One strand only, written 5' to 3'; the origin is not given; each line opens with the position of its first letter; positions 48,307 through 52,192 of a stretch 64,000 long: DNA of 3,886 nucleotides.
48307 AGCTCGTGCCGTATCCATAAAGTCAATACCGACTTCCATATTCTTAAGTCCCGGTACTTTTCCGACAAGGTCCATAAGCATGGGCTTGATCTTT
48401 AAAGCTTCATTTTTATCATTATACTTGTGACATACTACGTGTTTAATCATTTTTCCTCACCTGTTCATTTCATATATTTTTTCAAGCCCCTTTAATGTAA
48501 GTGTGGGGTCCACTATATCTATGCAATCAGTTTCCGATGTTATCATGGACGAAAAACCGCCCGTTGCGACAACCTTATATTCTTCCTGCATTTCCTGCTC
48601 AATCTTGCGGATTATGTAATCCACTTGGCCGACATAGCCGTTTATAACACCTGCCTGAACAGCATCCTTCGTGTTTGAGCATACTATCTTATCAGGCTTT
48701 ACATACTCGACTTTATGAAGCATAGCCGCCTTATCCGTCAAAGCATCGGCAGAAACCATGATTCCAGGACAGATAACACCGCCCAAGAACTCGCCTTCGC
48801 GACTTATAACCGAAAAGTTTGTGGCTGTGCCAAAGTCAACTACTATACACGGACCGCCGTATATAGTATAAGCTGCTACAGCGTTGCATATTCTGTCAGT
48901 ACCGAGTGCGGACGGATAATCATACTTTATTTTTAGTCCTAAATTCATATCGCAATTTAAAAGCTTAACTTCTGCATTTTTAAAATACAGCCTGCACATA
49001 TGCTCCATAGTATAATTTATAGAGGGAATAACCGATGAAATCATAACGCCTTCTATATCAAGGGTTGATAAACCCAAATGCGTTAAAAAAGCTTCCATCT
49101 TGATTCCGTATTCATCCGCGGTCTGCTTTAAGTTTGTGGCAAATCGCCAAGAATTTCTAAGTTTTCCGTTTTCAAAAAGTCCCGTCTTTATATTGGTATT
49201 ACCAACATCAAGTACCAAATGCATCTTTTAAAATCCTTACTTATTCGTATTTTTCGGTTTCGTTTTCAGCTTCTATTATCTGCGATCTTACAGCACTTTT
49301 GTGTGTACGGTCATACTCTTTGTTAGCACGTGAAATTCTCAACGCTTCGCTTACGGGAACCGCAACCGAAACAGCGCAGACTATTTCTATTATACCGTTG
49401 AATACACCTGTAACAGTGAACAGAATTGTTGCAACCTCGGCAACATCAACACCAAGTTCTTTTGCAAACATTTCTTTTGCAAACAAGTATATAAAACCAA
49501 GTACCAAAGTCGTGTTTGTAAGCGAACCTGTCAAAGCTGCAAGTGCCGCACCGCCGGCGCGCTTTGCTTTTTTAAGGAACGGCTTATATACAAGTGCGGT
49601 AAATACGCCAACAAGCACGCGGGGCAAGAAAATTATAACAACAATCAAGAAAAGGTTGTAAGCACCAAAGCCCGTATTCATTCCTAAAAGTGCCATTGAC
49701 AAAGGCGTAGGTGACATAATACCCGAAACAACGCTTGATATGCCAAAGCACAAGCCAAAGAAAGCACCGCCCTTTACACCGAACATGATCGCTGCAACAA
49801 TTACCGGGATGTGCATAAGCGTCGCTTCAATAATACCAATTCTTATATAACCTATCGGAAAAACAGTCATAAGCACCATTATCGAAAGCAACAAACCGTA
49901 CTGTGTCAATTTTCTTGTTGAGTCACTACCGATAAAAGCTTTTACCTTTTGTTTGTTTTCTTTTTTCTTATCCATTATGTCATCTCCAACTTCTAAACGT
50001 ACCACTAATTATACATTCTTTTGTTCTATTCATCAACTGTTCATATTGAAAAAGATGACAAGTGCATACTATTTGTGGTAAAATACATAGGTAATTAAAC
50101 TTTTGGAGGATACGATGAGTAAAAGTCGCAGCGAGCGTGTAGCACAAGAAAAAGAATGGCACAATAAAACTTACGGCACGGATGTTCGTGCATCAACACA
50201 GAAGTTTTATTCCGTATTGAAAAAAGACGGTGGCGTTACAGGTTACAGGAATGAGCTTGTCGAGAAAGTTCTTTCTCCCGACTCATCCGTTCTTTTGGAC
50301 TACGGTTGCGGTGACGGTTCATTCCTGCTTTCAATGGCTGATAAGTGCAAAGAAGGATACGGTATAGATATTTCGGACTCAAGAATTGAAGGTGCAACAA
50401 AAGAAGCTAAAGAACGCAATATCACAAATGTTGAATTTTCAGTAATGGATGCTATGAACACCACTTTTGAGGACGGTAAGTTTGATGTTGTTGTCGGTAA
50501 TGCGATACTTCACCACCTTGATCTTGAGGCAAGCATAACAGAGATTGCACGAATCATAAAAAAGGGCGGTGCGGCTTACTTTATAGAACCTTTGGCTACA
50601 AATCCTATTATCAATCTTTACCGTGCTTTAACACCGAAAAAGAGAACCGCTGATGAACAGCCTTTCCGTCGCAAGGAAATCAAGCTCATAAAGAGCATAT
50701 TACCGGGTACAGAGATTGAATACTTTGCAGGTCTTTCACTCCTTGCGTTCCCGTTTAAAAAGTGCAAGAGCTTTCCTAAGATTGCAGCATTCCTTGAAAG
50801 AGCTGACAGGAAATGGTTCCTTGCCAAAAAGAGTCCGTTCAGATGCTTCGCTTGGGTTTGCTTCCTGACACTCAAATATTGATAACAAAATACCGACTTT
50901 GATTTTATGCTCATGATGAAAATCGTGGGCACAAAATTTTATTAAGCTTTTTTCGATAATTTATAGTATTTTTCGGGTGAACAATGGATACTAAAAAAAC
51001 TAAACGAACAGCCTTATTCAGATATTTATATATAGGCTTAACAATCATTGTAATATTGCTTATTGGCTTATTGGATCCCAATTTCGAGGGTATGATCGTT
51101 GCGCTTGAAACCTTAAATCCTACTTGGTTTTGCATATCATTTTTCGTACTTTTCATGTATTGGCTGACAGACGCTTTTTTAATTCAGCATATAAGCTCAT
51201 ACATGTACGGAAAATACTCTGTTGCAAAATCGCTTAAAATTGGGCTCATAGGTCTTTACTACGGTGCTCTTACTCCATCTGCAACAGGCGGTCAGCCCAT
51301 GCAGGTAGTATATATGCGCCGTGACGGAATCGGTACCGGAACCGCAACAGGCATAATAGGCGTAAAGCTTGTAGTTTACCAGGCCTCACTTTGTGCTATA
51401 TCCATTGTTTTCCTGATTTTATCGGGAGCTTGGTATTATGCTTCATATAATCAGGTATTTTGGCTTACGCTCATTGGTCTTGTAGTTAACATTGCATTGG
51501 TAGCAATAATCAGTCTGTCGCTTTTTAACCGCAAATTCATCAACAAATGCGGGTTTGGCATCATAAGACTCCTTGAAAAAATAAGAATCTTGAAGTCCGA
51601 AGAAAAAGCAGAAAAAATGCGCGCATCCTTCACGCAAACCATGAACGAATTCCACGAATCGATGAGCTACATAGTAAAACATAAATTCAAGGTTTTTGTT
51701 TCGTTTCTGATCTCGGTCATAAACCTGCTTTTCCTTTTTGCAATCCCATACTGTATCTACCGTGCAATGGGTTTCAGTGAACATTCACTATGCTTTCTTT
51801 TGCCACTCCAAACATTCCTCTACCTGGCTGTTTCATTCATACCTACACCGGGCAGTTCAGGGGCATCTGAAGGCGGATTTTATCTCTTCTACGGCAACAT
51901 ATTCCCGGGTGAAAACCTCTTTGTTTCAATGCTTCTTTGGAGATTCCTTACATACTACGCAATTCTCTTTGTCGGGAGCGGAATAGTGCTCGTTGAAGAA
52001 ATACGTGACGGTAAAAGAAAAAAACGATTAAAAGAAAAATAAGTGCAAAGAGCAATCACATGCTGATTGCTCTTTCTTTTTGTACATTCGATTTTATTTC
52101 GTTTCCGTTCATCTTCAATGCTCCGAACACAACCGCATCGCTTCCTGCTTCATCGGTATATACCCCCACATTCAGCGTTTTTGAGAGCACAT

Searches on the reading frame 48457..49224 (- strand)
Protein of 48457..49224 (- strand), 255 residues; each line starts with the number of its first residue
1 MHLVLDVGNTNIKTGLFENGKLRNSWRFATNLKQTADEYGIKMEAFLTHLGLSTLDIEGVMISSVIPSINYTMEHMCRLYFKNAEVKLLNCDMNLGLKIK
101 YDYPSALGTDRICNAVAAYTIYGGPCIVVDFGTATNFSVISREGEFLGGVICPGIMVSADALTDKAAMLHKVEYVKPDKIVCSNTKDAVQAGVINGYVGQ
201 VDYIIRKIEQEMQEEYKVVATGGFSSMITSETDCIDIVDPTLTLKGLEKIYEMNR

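Call 6: search_protein_families(library=pfam, proteins=[window:48457-49224:-], max_evalue=0.01)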
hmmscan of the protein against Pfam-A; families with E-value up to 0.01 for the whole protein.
window:48457-49224:- (255 aa): 1 family
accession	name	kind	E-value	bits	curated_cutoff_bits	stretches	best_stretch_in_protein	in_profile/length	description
PF03309.20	Pan_kinase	-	6e-69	232.4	24.7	1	3-206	2-204/205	Type III pantothenate kinase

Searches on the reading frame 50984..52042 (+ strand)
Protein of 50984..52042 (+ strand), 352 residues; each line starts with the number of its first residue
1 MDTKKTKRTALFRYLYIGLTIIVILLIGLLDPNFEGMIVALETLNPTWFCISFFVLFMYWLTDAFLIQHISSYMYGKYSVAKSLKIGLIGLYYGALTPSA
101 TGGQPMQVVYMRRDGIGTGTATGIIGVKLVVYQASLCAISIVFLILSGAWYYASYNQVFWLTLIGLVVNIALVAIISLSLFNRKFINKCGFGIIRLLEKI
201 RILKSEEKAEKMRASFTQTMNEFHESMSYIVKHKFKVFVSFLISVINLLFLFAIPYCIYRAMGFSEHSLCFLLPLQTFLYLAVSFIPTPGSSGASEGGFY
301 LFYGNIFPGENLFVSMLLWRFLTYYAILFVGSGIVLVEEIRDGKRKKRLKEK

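Call 72: search_protein_families(library=pfam, proteins=[window:50984-52042:+], max_evalue=0.00001)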
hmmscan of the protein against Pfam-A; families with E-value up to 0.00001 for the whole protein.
window:50984-52042:+ (352 aa): 1 family
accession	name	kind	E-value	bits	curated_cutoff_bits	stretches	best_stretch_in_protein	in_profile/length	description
PF03706.18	LPG_synthase_TM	-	3.6e-38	132.2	33.4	1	18-331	4-302/302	Lysylphosphatidylglycerol synthase TM region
